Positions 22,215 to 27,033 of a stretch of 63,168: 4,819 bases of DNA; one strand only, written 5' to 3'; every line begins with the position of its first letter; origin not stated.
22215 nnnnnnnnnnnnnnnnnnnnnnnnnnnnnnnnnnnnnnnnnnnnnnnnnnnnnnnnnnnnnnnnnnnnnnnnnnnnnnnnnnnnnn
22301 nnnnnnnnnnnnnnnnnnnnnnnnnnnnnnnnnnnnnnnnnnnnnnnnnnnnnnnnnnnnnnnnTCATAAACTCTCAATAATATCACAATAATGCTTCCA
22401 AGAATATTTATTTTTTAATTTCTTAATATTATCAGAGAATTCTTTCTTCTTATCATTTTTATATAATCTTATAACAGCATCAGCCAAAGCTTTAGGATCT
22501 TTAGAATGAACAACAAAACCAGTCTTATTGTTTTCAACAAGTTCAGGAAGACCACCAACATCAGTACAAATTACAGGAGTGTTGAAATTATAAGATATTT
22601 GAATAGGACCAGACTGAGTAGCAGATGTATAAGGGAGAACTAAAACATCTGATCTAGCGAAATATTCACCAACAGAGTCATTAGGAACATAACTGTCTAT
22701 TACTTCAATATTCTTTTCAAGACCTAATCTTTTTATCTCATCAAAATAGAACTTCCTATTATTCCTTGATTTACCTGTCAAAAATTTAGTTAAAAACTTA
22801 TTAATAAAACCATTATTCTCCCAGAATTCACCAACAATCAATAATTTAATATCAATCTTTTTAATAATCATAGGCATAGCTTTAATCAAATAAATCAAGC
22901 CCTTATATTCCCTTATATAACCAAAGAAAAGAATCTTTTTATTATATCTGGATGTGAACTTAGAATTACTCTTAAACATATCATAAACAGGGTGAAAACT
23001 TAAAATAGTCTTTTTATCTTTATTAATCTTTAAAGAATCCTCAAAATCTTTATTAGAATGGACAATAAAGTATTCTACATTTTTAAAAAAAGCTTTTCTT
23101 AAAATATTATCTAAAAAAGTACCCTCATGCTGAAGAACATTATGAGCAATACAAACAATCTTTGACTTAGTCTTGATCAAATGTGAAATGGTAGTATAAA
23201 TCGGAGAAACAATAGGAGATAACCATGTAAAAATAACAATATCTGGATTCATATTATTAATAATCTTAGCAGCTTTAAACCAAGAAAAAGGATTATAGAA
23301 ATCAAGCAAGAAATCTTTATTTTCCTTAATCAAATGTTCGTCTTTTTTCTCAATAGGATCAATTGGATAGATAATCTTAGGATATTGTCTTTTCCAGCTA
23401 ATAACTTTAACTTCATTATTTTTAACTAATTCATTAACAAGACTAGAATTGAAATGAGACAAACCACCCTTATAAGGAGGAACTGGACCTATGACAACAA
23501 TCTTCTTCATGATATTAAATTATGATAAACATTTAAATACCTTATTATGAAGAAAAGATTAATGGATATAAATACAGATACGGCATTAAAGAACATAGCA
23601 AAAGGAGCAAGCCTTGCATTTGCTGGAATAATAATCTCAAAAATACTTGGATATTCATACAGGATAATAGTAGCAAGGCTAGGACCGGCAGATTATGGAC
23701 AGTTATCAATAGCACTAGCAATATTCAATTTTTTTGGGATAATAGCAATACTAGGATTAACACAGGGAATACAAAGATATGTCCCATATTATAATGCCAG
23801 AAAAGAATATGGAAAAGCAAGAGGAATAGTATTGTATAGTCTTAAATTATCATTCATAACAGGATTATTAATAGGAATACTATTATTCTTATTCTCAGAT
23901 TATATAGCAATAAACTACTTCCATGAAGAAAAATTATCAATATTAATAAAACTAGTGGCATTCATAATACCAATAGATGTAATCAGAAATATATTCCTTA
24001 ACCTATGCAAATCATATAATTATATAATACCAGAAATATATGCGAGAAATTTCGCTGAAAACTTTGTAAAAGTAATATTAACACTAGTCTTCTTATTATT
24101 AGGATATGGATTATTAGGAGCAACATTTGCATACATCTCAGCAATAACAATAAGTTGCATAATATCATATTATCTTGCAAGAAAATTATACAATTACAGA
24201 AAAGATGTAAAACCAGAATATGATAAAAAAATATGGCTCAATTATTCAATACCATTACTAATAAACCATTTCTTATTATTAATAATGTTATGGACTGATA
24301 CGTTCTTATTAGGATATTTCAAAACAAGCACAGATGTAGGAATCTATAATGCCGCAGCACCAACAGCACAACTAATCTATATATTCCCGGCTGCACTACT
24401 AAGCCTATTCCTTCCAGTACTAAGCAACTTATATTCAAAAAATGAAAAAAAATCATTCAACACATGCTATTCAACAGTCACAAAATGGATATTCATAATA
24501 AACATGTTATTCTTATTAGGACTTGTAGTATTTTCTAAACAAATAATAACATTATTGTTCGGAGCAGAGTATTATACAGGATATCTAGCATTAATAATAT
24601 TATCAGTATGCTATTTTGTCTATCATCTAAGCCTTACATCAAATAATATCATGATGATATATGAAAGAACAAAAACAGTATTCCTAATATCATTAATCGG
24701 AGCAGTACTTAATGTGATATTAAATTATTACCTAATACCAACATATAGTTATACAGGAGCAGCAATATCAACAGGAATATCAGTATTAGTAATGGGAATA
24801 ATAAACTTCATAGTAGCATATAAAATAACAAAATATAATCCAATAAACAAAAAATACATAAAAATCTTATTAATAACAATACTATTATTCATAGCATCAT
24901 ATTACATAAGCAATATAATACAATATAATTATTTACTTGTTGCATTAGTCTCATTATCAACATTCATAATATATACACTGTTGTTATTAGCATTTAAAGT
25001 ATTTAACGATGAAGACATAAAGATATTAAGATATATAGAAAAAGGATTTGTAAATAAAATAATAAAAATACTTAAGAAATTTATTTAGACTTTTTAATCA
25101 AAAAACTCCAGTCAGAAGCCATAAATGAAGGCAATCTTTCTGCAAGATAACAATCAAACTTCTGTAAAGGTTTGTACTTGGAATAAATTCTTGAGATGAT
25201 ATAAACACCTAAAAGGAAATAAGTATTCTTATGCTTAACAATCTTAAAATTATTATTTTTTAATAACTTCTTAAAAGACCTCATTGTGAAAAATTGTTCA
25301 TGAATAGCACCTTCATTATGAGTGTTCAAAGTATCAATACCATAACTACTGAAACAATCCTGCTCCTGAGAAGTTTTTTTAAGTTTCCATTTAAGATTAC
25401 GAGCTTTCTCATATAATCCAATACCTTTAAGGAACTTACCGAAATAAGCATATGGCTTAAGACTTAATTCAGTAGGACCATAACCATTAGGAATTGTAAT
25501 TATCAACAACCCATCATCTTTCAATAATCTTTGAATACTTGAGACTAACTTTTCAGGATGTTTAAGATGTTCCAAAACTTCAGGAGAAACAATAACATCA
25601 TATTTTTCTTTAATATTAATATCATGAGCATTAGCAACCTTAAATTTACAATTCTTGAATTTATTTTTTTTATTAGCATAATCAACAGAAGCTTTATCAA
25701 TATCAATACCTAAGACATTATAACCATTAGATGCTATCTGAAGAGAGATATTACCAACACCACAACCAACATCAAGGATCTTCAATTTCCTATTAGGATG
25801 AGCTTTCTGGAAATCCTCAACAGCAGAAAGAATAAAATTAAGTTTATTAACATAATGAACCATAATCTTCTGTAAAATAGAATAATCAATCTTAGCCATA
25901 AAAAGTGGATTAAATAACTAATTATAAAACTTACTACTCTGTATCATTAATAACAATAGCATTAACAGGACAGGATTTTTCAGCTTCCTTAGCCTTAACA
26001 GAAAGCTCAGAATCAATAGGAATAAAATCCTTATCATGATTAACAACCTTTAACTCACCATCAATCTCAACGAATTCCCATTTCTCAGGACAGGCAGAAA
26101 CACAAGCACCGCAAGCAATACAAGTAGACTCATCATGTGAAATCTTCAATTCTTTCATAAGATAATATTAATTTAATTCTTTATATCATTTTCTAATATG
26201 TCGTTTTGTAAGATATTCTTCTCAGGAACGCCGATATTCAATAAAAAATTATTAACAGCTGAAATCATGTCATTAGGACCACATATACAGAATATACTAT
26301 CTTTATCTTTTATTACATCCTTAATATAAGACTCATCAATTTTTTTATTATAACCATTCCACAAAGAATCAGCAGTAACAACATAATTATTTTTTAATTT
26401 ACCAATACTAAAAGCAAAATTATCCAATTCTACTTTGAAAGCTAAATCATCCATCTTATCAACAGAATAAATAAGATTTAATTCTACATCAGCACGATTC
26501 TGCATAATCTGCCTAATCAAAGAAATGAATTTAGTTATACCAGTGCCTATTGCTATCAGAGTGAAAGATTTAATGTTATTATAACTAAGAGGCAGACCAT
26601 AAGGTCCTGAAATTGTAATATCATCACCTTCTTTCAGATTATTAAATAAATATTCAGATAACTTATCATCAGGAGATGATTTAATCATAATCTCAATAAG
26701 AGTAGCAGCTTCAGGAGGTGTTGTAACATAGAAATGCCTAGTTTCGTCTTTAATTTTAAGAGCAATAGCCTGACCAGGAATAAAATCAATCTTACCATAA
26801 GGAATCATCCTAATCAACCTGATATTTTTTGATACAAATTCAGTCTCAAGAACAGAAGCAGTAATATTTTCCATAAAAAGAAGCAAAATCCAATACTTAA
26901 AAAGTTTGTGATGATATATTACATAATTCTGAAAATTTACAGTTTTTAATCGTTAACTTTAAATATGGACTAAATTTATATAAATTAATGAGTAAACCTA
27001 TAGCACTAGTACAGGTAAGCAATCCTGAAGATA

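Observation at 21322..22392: Catalytically intact GAF-GGDEF diguanylate cyclase in an archaeal gene context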

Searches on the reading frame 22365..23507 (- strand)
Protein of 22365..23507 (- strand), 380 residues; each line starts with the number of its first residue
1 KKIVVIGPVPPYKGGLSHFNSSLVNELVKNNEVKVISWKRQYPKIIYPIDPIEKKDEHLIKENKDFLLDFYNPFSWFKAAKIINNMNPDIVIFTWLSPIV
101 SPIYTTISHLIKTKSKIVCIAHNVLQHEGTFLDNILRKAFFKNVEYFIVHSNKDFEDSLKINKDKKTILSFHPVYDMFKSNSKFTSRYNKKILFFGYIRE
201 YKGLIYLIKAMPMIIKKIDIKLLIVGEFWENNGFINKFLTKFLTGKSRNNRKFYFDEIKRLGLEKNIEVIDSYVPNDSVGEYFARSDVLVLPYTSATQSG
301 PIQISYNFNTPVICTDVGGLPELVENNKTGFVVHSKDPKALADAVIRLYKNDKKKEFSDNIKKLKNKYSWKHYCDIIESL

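Call 8: search_protein_families(library=pfam, proteins=[window:22365-23507:-], max_evalue=0.001)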
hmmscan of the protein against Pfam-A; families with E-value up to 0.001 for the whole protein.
window:22365-23507:- (380 aa): 3 families
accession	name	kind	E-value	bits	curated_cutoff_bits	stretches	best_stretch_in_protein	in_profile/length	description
PF00534.26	Glycos_transf_1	-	2.1e-26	92.9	26.4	1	189-362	15-170/172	Glycosyl transferases group 1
PF13692.12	Glyco_trans_1_4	-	9.1e-26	91.3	27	1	190-351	2-142/142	Glycosyl transferases group 1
PF13439.12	Glyco_transf_4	-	0.00036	21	28.5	0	14-156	2-146/170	Glycosyltransferase Family 4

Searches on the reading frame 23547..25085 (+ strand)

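Call 8: search_protein_families(library=pfam, proteins=[window:23547-25085:+], max_evalue=0.001)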
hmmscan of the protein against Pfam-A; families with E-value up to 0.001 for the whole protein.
window:23547-25085:+ (513 aa): 4 families
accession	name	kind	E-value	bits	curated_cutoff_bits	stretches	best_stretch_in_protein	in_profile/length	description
PF01943.22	Polysacc_synt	-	3.8e-28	99.1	28.2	1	18-294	2-272/274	Polysaccharide biosynthesis protein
PF13440.11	Polysacc_synt_3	-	5.2e-19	69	23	1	41-342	1-288/293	Polysaccharide biosynthesis protein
PF01554.23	MatE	-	4.7e-18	65.8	24.9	2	236-394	1-160/161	MatE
PF03023.19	MurJ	-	3.6e-09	36.2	27.4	1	76-470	35-448/451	Lipid II flippase MurJ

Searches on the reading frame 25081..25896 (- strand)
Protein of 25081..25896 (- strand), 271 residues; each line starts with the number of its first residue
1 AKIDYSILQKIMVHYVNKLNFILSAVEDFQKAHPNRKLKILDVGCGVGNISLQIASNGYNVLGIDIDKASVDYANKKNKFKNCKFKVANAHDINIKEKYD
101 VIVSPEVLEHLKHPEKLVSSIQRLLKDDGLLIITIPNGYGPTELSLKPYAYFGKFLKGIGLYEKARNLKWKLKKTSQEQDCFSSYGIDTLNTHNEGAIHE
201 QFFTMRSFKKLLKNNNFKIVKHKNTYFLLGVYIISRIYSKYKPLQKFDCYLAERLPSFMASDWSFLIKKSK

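Call 10: search_protein_families(library=pfam, proteins=[window:25081-25896:-], max_evalue=0.00001)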
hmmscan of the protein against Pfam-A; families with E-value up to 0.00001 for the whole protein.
window:25081-25896:- (271 aa): 11 families
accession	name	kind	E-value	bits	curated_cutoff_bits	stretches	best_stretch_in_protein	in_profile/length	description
PF13489.12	Methyltransf_23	-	9.4e-24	84.4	27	1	32-221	19-163/164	Methyltransferase domain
PF13847.12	Methyltransf_31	-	9.9e-23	80.9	27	1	36-137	3-113/145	Methyltransferase domain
PF08241.18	Methyltransf_11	-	2e-21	76.9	21.2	1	41-133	1-95/95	Methyltransferase domain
PF13649.12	Methyltransf_25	-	2.1e-18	67.2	27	1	40-129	1-97/97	Methyltransferase domain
PF08242.18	Methyltransf_12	-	1.1e-17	65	30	1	41-131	1-98/98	Methyltransferase domain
PF03848.20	TehB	-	1.3e-11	44.7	20.4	1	34-124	28-123/193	Tellurite resistance protein TehB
PF06325.19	PrmA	-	8.2e-10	39.1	22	1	25-133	154-258/296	Ribosomal protein L11 methyltransferase (PrmA)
PF02353.26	CMAS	-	1.2e-09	38.4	27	1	37-134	63-165/273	Mycolic acid cyclopropane synthetase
PF05175.20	MTS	-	1.2e-08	35.2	23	1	36-135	31-140/170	Methyltransferase small domain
PF05219.18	DREV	-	2e-07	30.9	26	1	24-134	82-187/265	DREV methyltransferase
PF05401.17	NodS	-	3.3e-06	27.5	24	1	39-133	46-144/201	Nodulation protein S (NodS)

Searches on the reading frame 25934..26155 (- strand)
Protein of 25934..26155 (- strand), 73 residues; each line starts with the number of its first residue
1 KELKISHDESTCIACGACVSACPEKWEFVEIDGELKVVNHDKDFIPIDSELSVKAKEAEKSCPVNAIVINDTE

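Call 42: search_protein_families(library=pfam, proteins=[window:25934-26155:-], max_evalue=0.01)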
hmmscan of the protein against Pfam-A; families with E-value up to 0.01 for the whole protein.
window:25934-26155:- (73 aa): 15 families
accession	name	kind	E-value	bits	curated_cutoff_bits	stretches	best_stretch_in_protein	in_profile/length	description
PF13370.11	Fer4_13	-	4.3e-11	43.8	24.5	1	8-67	2-56/58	4Fe-4S single cluster domain of Ferredoxin I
PF13459.11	Fer4_15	-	5.7e-10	40.2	22.4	1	6-69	2-66/66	4Fe-4S single cluster domain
PF12838.12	Fer4_7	-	2.6e-09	37.9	27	2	11-66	1-52/52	4Fe-4S dicluster domain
PF00037.32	Fer4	-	3.6e-09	36.5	21.1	1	7-24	3-20/24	4Fe-4S binding domain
PF12797.12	Fer4_2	-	4.3e-07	29.9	24.5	1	5-24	3-22/22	4Fe-4S binding domain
PF12837.12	Fer4_6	-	2.8e-06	27.4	25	1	5-24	2-21/24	4Fe-4S binding domain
PF13237.11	Fer4_10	-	3.3e-06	27.4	25.5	1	4-42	1-22/53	4Fe-4S dicluster domain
PF14697.11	Fer4_21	-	4.2e-05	24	35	1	8-67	4-57/59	4Fe-4S dicluster domain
PF13187.11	Fer4_9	-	7.3e-05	23.2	27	1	9-25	34-50/52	4Fe-4S dicluster domain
PF12800.12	Fer4_4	-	9.9e-05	22.8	24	1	10-24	2-16/17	4Fe-4S binding domain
PF25160.1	LdpA_Fe-S-bd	-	0.00068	19.8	27.6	0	9-24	25-40/49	LdpA Fe-S cluster-binding domain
PF12798.12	Fer4_3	-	0.00085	20.4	27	0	12-24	1-13/15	4Fe-4S binding domain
PF13183.11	Fer4_8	-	0.0016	19.4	27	1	11-28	4-17/68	4Fe-4S dicluster domain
PF13534.11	Fer4_17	-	0.0037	18.2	22.2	1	10-25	44-59/61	4Fe-4S dicluster domain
PF13484.11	Fer4_16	-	0.0089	17.2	30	0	11-25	1-15/66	4Fe-4S double cluster binding domain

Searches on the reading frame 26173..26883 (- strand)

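Call 10: search_protein_families(library=pfam, proteins=[window:26173-26883:-], max_evalue=0.00001)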
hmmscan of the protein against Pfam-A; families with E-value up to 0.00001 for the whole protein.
window:26173-26883:- (236 aa): 2 families
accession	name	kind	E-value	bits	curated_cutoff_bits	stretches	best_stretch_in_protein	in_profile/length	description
PF00175.26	NAD_binding_1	-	1.5e-14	55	22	1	109-211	1-108/109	Oxidoreductase NAD-binding domain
PF00970.30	FAD_binding_6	-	2.1e-08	34.9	21.1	1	10-96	3-95/99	Oxidoreductase FAD-binding domain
